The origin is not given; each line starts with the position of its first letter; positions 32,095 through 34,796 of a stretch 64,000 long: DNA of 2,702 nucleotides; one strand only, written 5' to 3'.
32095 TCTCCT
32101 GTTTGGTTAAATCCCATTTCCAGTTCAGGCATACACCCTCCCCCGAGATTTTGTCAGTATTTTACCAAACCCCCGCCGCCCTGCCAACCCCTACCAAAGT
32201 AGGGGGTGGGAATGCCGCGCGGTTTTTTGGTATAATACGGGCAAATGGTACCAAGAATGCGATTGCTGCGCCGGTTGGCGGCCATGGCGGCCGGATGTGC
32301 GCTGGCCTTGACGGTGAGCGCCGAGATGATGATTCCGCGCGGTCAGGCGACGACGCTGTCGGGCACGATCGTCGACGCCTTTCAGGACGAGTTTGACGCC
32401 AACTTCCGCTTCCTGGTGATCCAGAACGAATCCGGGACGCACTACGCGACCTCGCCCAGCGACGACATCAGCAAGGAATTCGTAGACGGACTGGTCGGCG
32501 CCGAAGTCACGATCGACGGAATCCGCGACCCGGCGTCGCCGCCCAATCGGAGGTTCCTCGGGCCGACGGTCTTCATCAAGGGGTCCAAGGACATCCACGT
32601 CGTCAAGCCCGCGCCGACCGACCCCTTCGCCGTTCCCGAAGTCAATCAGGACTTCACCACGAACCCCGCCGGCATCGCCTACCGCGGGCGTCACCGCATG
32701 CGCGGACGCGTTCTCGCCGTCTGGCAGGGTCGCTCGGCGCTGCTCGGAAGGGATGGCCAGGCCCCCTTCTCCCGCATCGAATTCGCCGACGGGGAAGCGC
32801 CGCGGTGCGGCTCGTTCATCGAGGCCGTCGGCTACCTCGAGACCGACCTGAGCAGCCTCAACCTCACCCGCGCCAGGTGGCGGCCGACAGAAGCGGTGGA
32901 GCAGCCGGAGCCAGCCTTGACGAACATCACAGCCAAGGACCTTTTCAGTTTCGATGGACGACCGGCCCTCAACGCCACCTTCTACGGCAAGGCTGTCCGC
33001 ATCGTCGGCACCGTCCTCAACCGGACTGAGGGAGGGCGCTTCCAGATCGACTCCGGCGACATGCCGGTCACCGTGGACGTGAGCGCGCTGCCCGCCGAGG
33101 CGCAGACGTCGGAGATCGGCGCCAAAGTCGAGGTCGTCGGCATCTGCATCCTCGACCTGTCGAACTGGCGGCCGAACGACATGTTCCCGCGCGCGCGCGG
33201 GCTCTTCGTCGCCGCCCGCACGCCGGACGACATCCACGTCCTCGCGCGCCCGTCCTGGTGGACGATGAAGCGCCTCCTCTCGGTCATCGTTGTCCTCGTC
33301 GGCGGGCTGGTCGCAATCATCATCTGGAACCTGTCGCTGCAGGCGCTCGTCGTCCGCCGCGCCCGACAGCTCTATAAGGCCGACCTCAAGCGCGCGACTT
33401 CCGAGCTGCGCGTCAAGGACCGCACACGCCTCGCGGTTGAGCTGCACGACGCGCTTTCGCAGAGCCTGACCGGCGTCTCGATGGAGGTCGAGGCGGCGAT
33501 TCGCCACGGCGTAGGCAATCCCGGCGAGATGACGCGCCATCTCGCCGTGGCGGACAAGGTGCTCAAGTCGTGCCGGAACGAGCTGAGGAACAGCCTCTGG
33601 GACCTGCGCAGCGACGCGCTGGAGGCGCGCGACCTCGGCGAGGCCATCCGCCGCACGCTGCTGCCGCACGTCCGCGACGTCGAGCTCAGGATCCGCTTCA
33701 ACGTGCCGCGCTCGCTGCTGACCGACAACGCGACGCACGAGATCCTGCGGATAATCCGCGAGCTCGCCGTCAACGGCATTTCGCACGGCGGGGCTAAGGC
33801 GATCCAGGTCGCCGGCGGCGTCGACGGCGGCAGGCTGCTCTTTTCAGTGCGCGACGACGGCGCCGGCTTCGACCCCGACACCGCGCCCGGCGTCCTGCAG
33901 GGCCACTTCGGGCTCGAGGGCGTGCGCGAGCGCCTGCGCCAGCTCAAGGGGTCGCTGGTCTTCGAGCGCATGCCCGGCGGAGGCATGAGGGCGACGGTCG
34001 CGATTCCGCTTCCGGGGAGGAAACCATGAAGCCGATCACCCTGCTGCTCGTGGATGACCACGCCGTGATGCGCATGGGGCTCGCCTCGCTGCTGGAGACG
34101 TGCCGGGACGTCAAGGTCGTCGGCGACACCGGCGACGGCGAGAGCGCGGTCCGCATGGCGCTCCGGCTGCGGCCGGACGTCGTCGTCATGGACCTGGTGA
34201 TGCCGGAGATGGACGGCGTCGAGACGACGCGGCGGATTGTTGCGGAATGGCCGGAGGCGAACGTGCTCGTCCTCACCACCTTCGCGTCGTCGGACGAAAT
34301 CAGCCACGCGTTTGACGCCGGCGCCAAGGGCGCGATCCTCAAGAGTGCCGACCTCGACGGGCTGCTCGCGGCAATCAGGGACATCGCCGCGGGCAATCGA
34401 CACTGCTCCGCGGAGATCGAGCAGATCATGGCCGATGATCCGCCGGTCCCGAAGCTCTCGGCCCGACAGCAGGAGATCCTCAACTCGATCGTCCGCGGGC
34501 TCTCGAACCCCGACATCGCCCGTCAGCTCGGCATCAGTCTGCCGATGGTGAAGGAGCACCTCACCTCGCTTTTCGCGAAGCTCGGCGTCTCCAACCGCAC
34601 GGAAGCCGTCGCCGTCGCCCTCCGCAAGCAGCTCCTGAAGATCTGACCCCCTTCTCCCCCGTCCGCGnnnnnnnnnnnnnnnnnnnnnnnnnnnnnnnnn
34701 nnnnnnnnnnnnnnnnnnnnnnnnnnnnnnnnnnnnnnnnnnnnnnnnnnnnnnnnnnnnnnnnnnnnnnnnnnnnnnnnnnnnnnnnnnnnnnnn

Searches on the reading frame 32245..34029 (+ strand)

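Call 10: search_protein_families(library=pfam, proteins=[window:32245-34029:+], max_evalue=0.001)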
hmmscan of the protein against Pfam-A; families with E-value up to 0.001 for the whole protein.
window:32245-34029:+ (594 aa): 3 families
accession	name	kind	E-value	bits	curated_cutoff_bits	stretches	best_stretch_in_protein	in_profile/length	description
PF07730.19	HisKA_3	-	4.6e-12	46.7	24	1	393-458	2-67/68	Histidine kinase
PF02518.31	HATPase_c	-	8e-10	39.6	26.4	1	499-590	5-110/111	Histidine kinase-, DNA gyrase B-, and HSP90-like ATPase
PF13581.12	HATPase_c_2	-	0.00022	21.7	27.4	1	476-549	8-86/127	Histidine kinase-like ATPase domain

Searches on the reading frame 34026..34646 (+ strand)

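Call 26: search_protein_families(library=pfam, proteins=[window:34026-34646:+], max_evalue=0.001)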
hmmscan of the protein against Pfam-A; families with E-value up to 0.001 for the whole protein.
window:34026-34646:+ (206 aa): 4 families
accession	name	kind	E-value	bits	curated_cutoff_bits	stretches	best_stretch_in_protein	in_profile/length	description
PF00072.30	Response_reg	-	8e-26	90.8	30.2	1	7-118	2-111/111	Response regulator receiver domain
PF00196.25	GerE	-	3.2e-15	55.9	23.5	1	143-198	2-57/57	Bacterial regulatory proteins, luxR family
PF08281.18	Sigma70_r4_2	-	1.8e-05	24.8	25.7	1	143-179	10-47/54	Sigma-70, region 4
PF13412.12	HTH_24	-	0.00045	20.2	21.9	1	147-181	4-40/48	Winged helix-turn-helix DNA-binding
